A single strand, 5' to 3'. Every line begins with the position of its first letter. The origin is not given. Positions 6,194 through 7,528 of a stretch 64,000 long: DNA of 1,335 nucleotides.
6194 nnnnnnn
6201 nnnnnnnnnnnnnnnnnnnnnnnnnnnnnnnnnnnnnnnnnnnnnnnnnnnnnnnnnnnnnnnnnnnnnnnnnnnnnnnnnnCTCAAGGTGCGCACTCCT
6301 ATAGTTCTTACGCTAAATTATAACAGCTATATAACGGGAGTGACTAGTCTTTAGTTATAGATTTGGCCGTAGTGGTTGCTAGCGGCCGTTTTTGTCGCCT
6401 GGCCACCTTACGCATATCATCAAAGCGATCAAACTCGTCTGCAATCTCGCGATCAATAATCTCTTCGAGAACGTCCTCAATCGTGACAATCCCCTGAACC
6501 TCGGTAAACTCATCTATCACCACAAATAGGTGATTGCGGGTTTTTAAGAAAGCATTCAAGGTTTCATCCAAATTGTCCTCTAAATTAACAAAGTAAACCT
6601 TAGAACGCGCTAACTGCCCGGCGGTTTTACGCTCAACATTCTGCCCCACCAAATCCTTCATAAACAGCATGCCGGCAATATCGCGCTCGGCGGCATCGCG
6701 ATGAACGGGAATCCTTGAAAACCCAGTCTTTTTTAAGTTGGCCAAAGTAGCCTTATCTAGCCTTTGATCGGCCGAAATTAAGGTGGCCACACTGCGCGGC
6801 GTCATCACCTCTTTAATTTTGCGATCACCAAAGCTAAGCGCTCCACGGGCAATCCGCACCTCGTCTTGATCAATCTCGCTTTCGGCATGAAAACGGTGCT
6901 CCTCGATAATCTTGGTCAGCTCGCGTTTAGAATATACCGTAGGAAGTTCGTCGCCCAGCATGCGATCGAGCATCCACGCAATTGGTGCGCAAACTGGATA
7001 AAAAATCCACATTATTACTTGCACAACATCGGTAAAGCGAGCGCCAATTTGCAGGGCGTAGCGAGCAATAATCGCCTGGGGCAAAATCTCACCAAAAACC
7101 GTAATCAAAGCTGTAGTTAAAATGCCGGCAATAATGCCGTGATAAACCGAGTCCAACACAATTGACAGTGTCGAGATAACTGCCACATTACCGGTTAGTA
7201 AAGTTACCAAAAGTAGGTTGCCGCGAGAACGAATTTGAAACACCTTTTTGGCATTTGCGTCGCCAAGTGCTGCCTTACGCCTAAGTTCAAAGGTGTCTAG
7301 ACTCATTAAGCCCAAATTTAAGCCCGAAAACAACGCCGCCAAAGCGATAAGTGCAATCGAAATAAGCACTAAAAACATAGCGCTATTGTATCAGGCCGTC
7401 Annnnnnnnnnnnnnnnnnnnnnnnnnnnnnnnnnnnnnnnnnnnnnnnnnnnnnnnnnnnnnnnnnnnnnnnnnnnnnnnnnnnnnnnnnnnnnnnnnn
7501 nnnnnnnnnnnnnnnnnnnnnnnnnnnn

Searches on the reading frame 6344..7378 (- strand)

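Call 51: search_protein_families(library=pfam, proteins=[window:6344-7378:-], max_evalue=0.00001)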
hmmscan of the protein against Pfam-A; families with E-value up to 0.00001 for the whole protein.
window:6344-7378:- (344 aa): 2 families
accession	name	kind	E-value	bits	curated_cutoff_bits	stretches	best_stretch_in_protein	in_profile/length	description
PF01595.25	CNNM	-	4e-35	121.5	28.4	1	5-164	1-174/181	Cyclin M transmembrane N-terminal domain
PF00571.33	CBS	-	4.5e-11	43.3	24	1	254-308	2-56/57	CBS domain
